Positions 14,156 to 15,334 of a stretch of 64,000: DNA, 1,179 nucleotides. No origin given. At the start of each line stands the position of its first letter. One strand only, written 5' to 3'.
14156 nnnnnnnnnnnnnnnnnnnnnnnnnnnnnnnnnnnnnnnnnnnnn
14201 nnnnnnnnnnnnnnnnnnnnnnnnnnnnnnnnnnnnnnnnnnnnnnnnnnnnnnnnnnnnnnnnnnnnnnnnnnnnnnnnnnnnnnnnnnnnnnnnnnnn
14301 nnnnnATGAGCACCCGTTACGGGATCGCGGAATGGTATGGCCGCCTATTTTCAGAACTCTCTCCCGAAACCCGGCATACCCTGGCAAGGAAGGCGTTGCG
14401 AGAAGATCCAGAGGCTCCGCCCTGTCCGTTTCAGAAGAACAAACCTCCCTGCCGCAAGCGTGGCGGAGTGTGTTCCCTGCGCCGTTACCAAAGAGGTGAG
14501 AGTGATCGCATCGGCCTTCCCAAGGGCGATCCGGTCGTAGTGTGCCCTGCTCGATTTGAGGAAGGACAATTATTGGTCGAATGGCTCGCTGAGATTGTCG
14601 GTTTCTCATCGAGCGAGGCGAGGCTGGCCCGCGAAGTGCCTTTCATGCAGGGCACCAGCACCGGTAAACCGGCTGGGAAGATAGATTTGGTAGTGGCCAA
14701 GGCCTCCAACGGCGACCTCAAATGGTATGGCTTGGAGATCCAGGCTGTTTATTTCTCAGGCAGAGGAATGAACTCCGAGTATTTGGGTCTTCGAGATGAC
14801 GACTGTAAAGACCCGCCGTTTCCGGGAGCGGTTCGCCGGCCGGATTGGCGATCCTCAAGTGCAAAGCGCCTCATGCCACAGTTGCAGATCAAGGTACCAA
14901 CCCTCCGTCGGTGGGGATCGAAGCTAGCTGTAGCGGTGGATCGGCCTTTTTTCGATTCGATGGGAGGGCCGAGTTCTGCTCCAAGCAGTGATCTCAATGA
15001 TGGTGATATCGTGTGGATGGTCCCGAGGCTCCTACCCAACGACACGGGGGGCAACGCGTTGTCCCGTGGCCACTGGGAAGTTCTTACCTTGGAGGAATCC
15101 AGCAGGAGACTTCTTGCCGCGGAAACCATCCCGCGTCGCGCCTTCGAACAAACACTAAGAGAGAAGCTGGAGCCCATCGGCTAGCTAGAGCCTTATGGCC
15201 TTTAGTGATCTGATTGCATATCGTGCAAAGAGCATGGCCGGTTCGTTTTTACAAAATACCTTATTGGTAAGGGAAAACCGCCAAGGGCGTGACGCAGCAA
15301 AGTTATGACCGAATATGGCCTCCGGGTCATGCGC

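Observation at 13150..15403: Low-GC restriction-modification island (Dam-like MTase plus NotI-family-like REase) inserted at the 3' end of a respiratory-operon gene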

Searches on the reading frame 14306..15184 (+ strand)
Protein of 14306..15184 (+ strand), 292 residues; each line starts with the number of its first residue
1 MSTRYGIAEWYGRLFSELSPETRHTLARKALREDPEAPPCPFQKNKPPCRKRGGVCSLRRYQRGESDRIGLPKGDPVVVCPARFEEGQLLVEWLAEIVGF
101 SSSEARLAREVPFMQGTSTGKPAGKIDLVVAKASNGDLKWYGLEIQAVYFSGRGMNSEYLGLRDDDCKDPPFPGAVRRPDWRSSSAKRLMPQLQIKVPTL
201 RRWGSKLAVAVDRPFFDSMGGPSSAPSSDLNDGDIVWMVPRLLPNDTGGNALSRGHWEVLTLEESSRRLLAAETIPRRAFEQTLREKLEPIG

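Call 4: search_protein_families(library=pfam, proteins=[window:14306-15181:+], max_evalue=0.01)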
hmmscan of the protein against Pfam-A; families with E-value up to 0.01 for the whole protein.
window:14306-15181:+ (292 aa): 1 family
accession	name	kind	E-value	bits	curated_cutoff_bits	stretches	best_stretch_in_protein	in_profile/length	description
PF12183.14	NotI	-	1e-43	149.8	22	1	30-248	7-233/238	Restriction endonuclease NotI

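Call 7: search_protein_families(library=ncbifam, proteins=[window:14306-15181:+], max_evalue=0.01)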
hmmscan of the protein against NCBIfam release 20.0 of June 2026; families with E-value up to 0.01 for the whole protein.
window:14306-15181:+ (292 aa): 0 families

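Call 8: find_homologous_proteins(query=window:14306-15181:+)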
Query window:14306-15181:+ (292 aa): 2362 proteins with E <= 0.001 among 4224 candidates; the best 120 are listed.
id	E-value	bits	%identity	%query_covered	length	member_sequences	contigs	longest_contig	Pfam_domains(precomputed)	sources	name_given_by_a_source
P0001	9.7e-193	657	99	100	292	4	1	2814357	PF12183.14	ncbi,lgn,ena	-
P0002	1.3e-152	526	78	100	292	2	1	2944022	PF12183.14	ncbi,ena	-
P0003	4.1e-152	524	79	100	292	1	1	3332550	PF12183.14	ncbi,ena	-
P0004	2.0e-149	515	78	100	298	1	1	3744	PF12183.14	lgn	-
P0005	4.3e-148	511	78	100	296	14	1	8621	PF12183.14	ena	-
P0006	1.1e-147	509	77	100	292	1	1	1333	PF12183.14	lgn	-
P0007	4.7e-146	504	75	100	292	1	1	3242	PF12183.14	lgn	-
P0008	1.3e-145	503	76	100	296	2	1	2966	PF12183.14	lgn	-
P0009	1.3e-145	503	74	100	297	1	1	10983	PF12183.14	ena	-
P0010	2.4e-144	498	75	100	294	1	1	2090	PF12183.14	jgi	-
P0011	3.9e-143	494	73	100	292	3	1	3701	PF12183.14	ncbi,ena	-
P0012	9.0e-143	493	74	100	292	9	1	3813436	PF12183.14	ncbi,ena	-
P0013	8.1e-141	487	73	100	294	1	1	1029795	PF12183.14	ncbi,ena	-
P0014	1.4e-140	486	72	100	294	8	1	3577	PF12183.14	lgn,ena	-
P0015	2.6e-140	485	73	100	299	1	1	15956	PF12183.14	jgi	jgi:hypothetical protein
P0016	6.8e-140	484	73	100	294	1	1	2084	PF12183.14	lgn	-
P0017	7.2e-139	480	71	100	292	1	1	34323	PF12183.14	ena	-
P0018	5.8e-138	477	71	100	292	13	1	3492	PF12183.14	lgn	-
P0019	6.2e-138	477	70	100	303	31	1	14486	PF12183.14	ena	-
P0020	1.2e-137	476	71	100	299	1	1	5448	PF12183.14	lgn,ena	-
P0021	1.6e-137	476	71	100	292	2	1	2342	PF12183.14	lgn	-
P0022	3.2e-137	475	71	99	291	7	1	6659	PF12183.14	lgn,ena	-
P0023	4.4e-137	475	71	100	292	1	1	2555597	PF12183.14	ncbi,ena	-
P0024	1.6e-136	473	70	100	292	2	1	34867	PF12183.14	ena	-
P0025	7.9e-136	470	70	100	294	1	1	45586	PF12183.14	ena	-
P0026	2.6e-135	469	70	99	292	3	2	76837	PF12183.14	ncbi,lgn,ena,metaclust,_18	metaclust:\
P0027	1.2e-134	467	71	100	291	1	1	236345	PF12183.14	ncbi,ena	-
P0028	1.4e-134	466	70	100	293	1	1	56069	PF12183.14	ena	-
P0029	1.6e-134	466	70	100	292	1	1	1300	PF12183.14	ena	-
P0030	3.9e-134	465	70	100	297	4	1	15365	PF12183.14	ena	-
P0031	2.5e-133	462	69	100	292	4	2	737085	PF12183.14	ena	-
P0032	5.1e-133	461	69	100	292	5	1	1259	PF12183.14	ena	-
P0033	2.5e-132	459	69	100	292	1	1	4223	PF12183.14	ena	-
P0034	3.2e-132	459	69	100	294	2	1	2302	PF12183.14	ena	-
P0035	9.2e-132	457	69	99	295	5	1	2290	PF12183.14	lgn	-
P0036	3.2e-131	455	69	99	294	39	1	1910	PF12183.14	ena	-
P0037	3.7e-131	455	68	100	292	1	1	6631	PF12183.14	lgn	-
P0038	4.8e-131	455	66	100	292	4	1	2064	PF12183.14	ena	-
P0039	6.1e-131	454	68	100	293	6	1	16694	PF12183.14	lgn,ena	-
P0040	1.4e-130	453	67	100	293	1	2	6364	PF12183.14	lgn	-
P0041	3.4e-130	452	69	100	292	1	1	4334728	PF12183.14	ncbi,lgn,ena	-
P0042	5.2e-130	451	68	100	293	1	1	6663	PF12183.14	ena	-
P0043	7.2e-130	451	68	99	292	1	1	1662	PF12183.14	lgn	-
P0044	2.1e-129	449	74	90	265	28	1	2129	PF12183.14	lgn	-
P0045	6.2e-129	448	65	100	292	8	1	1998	PF12183.14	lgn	-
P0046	1.5e-128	447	67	100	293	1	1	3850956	PF12183.14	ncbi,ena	-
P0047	3.0e-128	446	66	100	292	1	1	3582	PF12183.14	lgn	-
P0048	5.1e-128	445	67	99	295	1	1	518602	PF12183.14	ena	-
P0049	1.0e-127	444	68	98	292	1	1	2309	PF12183.14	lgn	-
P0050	1.8e-127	443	65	100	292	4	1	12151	PF12183.14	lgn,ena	-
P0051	2.2e-127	443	67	99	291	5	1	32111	PF12183.14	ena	-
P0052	3.7e-127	442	66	99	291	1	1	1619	PF12183.14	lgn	-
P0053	2.7e-126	439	67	99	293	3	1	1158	PF12183.14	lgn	-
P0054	5.6e-126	438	73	90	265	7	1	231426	PF12183.14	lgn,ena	-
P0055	7.2e-126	438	66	100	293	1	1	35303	PF12183.14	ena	-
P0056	7.7e-126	438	64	100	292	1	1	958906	PF12183.14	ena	-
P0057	9.8e-126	437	65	100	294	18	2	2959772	PF12183.14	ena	-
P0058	2.1e-125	436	67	99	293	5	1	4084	PF12183.14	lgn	-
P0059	2.2e-125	436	69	100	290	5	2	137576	PF12183.14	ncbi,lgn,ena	-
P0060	2.6e-125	436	68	100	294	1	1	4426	PF12183.14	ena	-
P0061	1.5e-124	433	64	100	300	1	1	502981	PF12183.14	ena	-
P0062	1.7e-124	433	63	100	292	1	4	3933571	PF12183.14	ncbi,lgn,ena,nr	ncbi:MAG: NotI family restriction endonuclease [Gammaproteobacteria bacterium]|nr:NotI family restri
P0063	3.3e-124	432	63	100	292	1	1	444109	PF12183.14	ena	-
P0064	3.9e-124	432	65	100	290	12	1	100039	PF12183.14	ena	-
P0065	4.1e-124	432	68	100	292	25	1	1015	PF12183.14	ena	-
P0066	6.6e-124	431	67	99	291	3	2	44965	PF12183.14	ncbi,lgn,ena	-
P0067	8.9e-124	431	65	100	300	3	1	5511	PF12183.14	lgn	-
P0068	9.2e-124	431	66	100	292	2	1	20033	PF12183.14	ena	-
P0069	1.9e-123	430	65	100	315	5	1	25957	PF12183.14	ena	-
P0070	4.3e-123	429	66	100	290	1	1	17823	PF12183.14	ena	-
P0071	4.4e-123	429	63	100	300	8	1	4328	PF12183.14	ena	-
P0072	5.1e-123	428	66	99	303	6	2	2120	PF12183.14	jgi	jgi:hypothetical protein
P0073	5.4e-123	428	66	100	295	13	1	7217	PF12183.14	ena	-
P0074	5.9e-123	428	67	99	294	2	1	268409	PF12183.14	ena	-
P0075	8.3e-123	428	66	100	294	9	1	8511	PF12183.14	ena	-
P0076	1.5e-122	427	67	100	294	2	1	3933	PF12183.14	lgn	-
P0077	1.5e-122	427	65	100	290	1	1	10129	PF12183.14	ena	-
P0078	2.0e-122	426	68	99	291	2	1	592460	PF12183.14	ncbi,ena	-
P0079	2.2e-122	426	67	100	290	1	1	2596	PF12183.14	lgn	-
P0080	3.5e-122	426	68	99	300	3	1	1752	PF12183.14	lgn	-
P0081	4.8e-122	425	66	98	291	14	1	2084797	PF12183.14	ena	-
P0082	8.6e-122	424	64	100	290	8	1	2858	PF12183.14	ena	-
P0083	9.9e-122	424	66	98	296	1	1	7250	PF12183.14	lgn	-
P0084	1.7e-121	423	64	100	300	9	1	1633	PF12183.14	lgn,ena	-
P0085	3.4e-121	422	66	100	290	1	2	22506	PF12183.14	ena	-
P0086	4.9e-121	422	65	99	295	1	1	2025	PF12183.14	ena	-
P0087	9.6e-121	421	66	99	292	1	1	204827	PF12183.14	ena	-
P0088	1.5e-120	420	66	99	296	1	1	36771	PF12183.14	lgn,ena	-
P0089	1.8e-120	420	65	100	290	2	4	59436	PF12183.14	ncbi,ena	-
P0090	2.0e-120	420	66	99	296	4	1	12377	PF12183.14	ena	-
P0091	2.3e-120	420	66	99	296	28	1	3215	PF12183.14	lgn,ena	-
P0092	3.6e-120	419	66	98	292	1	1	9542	PF12183.14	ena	-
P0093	3.9e-120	419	67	99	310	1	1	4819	PF12183.14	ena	-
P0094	4.1e-120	419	65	100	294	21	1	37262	PF12183.14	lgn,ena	-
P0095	4.5e-120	419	66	100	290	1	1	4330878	PF12183.14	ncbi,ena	-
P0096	7.5e-120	418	65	100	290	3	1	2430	PF12183.14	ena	-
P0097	8.7e-120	418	65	99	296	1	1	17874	PF12183.14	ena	-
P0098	1.7e-119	417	63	100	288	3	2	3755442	PF12183.14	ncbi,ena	-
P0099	1.9e-119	417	65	99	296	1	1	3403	PF12183.14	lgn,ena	-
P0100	4.4e-119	415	65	100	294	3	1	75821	PF12183.14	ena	-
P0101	4.5e-119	415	65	99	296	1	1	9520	PF12183.14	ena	-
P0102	5.3e-119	415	66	99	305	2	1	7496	PF12183.14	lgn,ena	-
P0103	9.8e-119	414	68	90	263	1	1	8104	PF12183.14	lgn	-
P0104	1.7e-118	414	63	100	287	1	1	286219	PF12183.14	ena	-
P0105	2.0e-118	413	69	94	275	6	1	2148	PF12183.14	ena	-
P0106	3.4e-118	413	65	100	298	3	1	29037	PF12183.14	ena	-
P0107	7.0e-118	412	71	86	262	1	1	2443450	PF12183.14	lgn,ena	-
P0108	9.0e-118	411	66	94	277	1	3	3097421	PF12183.14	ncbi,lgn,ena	-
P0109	1.1e-117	411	68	91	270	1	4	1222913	PF12183.14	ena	-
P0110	1.3e-117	411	64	99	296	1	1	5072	PF12183.14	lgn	-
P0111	3.5e-117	409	64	98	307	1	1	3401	PF12183.14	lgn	-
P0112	4.4e-117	409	68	89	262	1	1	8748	PF12183.14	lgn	-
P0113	4.8e-117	409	64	99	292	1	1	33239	PF12183.14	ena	-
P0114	6.4e-117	408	62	99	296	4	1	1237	PF12183.14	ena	-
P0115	9.6e-117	408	64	99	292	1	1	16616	PF12183.14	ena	-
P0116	1.1e-116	408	63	100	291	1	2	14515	PF12183.14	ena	-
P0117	1.3e-116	407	64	100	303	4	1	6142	PF12183.14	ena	-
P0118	1.6e-116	407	63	98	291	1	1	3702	PF12183.14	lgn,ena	-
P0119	1.6e-116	407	63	99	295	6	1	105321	PF12183.14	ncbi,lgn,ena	-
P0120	1.9e-116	407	64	99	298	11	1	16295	PF12183.14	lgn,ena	-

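Call 19: search_solved_structures(query=window:14306-15181:+, max_evalue=1, show_alignments=1)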
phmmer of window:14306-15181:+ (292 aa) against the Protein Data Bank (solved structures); distinct sequences matched with E-value up to 1: 1.
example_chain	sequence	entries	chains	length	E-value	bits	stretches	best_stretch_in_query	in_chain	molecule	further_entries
7ra8_H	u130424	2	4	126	0.94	12.1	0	140-169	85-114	Heavy chain Fab S2X259 Fab variable domain | S2X259 Fab heavy chain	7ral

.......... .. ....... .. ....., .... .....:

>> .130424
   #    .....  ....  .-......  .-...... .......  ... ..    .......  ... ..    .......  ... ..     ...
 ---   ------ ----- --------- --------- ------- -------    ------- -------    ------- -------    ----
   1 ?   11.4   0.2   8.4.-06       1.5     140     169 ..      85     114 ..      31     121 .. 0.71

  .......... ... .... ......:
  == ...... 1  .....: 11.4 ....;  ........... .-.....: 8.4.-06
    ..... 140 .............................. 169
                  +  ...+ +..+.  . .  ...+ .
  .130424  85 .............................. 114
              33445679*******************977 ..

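Call 21: find_encoding_contigs(protein=P0001, flank=6000, max_places=3)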
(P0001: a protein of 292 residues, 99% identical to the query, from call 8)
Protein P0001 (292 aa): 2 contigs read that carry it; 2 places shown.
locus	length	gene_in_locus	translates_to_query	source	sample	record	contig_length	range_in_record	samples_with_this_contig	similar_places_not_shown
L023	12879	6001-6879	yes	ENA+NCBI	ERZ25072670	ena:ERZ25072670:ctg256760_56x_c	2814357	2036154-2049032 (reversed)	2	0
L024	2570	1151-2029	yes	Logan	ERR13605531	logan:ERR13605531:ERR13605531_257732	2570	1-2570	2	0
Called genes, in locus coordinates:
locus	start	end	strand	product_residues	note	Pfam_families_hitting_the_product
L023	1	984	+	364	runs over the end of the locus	PF02653:BPD_transp_2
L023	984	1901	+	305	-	PF02653:BPD_transp_2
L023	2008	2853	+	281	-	PF13354:Beta-lactamase2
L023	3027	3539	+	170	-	-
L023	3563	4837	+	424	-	PF01145:Band_7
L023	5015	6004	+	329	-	PF02086:MethyltransfD12 (weak)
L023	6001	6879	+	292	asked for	PF12183:NotI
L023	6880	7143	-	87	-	-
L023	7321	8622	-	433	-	PF13458:Peripla_BP_6, PF01094:ANF_receptor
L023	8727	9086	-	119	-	-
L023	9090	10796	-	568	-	PF00034:Cytochrom_C, PF13442:Cytochrome_CBB3 (faint)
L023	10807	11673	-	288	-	PF00355:Rieske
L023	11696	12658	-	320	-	PF00032:Cytochrom_B_C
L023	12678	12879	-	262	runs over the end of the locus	PF01292:Ni_hydr_CYTB (weak), PF00033:Cytochrome_B, PF13631:Cytochrom_B_N_2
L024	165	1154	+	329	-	PF02086:MethyltransfD12 (weak)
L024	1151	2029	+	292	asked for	PF12183:NotI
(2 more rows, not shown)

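Call 22: find_encoding_contigs(protein=P0062, flank=5000, max_places=4)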
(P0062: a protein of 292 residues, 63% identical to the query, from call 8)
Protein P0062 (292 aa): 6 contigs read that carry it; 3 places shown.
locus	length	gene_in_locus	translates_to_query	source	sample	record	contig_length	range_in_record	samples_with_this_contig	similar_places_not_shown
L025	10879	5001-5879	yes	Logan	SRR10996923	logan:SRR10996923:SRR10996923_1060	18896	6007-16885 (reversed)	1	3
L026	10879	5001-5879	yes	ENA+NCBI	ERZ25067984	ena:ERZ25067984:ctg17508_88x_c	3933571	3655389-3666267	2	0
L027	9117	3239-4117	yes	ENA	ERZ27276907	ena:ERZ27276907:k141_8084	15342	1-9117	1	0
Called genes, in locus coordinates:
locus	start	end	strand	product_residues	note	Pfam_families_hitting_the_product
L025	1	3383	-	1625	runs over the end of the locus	PF01039:Carboxyl_trans, PF03255:ACCA, PF00289:Biotin_carb_N, PF02786:CPSase_L_D2, PF02222:ATP-grasp, PF07478:Dala_Dala_lig_C (faint), PF02785:Biotin_carb_C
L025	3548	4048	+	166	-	PF00994:MoCF_biosynth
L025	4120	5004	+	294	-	PF02086:MethyltransfD12 (faint)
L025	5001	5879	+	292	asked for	PF12183:NotI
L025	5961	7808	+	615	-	PF00109:ketoacyl-synt, PF02801:Ketoacyl-synt_C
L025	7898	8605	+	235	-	PF00398:RrnaAD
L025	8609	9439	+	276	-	PF00149:Metallophos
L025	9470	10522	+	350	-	PF01743:PolyA_pol, PF12627:PolyA_pol_RNAbd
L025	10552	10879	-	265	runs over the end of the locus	-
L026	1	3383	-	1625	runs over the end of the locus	PF01039:Carboxyl_trans, PF03255:ACCA, PF00289:Biotin_carb_N, PF02786:CPSase_L_D2, PF02222:ATP-grasp, PF07478:Dala_Dala_lig_C (faint), PF02785:Biotin_carb_C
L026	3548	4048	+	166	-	PF00994:MoCF_biosynth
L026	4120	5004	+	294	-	PF02086:MethyltransfD12 (faint)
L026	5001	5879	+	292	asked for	PF12183:NotI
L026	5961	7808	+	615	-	PF00109:ketoacyl-synt, PF02801:Ketoacyl-synt_C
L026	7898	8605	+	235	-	PF00398:RrnaAD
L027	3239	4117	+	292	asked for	PF12183:NotI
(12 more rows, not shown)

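Call 31: search_dna_similar(query=window:14306-15181:+, collection=plasmids, mode=protein, max_evalue=0.001, max_rows=30)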
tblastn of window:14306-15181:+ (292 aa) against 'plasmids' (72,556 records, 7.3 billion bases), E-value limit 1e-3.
Records with a match: 10; places in all: 10; records where one place covers at least 80% of the query: 8.
Best place of each record, by identity: <60% 10.
By first word of the organism name: Variovorax 3; Aeromonas 2; Paraburkholderia 1; Burkholderia 1; Achromobacter 1; Thermus 1; Sedimenticola 1.
By predicted mobility (MOB-suite, as given by PLSDB): conjugative 5; non-mobilizable 3; mobilizable 2.
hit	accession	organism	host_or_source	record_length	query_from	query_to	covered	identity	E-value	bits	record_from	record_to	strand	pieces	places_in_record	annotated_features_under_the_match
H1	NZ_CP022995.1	Paraburkholderia aromaticivorans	-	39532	2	288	98%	41.6%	3e-57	205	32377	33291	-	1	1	NotI family restriction endonuclease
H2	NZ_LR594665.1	Variovorax sp. RA8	Riverbed sediment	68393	1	288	99%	38.9%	4e-52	190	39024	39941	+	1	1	NotI family restriction endonuclease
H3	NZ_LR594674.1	Variovorax sp. PBL-E5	linuron-contaminated soil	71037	1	288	99%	38.9%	4e-52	190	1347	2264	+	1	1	NotI family restriction endonuclease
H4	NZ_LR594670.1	Variovorax sp. SRS16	linuron-contaminated soil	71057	1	288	99%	38.9%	4e-52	190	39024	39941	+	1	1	NotI family restriction endonuclease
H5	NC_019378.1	Burkholderia cepacia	-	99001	1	288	99%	38.9%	4e-52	190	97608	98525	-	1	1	NotI family restriction endonuclease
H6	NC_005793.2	Achromobacter denitrificans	-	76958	1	288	99%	38.9%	5e-52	190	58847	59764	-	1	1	NotI family restriction endonuclease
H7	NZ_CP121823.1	Aeromonas veronii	Homo sapiens,plasma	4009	1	288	99%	38.9%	5e-52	189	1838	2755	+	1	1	NotI family restriction endonuclease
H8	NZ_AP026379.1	Aeromonas caviae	-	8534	1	288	99%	38.9%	6e-52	189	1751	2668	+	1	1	NotI family restriction endonuclease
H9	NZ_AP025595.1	Thermus brockianus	-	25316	40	250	72%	35.2%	6e-22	102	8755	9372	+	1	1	NotI family restriction endonuclease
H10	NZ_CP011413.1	Sedimenticola thiotaurini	cell culture,salt marsh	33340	49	238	65%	34.5%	7e-19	94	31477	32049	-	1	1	NotI family restriction endonuclease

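Call 33: get_annotated_region(hit=H7, flank=2500)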
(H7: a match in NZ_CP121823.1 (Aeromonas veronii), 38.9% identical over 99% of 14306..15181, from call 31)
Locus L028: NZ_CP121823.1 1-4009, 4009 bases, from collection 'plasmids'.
description: Aeromonas veronii strain ANYA 19083 plasmid unnamed3, complete sequence
organism: Aeromonas veronii (NCBI taxid 654)
taxonomy: Bacteria; Pseudomonadota; Gammaproteobacteria; Aeromonadales; Aeromonadaceae; Aeromonas; Aeromonas veronii
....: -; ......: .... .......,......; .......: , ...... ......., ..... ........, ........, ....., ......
typing (MOB-suite, as given by PLSDB): non-mobilizable
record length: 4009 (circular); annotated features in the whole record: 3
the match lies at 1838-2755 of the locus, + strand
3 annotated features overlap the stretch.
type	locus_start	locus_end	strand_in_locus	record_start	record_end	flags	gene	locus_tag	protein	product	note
CDS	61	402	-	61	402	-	-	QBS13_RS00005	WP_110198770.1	MobC family plasmid mobilization relaxosome protein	-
CDS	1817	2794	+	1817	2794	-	-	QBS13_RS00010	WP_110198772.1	NotI family restriction endonuclease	-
CDS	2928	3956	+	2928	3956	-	-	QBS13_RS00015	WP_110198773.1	DNA adenine methylase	-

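Call 34: get_annotated_region(hit=H1, flank=3000)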
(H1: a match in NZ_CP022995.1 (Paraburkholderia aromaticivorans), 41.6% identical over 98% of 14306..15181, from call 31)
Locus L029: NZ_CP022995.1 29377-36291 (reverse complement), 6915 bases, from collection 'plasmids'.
description: Paraburkholderia aromaticivorans strain BN5 plasmid pBN5, complete sequence
organism: Paraburkholderia aromaticivorans (NCBI taxid 2026199)
taxonomy: Bacteria; Pseudomonadota; Betaproteobacteria; Burkholderiales; Burkholderiaceae; Paraburkholderia; Paraburkholderia aromaticivorans
host: -; source: -; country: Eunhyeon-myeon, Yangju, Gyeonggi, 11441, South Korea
typing (MOB-suite, as given by PLSDB): non-mobilizable
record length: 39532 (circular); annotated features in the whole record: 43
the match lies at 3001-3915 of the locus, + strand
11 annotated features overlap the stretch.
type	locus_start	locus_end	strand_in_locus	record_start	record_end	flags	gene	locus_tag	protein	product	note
CDS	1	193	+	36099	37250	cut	virB10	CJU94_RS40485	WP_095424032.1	type IV secretion system protein VirB10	-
CDS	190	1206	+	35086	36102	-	-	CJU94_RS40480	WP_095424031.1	ATPase, T2SS/T4P/T4SS family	-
CDS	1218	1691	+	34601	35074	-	-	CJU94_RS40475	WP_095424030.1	hypothetical protein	-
CDS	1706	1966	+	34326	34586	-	-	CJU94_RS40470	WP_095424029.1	DUF2274 domain-containing protein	-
CDS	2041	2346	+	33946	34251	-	-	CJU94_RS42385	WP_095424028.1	H-NS histone family protein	-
CDS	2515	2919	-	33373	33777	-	-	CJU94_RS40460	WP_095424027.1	very short patch repair endonuclease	-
CDS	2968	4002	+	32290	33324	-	-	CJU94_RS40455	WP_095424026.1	NotI family restriction endonuclease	-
CDS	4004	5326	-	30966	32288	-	-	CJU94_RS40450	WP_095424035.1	DNA cytosine methyltransferase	GO:0006304 - DNA modification [Evidence IEA]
CDS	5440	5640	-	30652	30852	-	-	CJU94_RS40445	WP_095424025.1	plasmid-related protein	-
CDS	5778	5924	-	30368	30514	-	-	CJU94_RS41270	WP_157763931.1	hypothetical protein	-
CDS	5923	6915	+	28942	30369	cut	-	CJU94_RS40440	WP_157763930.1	EAL domain-containing protein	-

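Call 35: get_annotated_region(hit=H9, flank=3000)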
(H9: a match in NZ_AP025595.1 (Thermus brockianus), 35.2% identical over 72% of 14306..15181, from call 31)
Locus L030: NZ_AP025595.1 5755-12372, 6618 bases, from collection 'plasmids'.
description: Thermus brockianus strain SNM4-1 plasmid pTbrSNM4-1c, complete sequence
organism: Thermus brockianus (NCBI taxid 56956)
taxonomy: Bacteria; Deinococcota; Deinococci; Thermales; Thermaceae; Thermus; Thermus brockianus
host: -; source: -; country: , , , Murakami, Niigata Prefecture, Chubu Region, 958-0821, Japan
typing (MOB-suite, as given by PLSDB): non-mobilizable
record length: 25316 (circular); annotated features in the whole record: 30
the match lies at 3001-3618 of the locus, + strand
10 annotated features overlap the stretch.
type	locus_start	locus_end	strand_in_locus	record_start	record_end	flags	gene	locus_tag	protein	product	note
CDS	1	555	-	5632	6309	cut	-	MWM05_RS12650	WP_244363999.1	TolC family protein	-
CDS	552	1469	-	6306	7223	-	-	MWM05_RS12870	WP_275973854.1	AAA family ATPase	-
CDS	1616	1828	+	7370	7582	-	-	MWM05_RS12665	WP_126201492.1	helix-turn-helix domain-containing protein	-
CDS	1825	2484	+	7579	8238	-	-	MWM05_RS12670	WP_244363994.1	ParA family protein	-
CDS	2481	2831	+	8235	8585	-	-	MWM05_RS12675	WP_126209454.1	ATPase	-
CDS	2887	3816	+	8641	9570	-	-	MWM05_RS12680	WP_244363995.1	NotI family restriction endonuclease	-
CDS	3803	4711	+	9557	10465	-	-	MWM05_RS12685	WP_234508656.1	DNA adenine methylase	GO:0032775 - DNA methylation on adenine [Evidence IEA]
CDS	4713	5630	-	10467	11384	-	-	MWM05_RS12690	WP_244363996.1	tyrosine-type recombinase/integrase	GO:0015074 - DNA integration [Evidence IEA]; GO:0006310 - DNA recombination [Evidence IEA]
CDS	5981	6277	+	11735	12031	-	-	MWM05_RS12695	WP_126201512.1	helix-turn-helix domain-containing protein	-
CDS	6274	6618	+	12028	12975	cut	-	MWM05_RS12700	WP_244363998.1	hypothetical protein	-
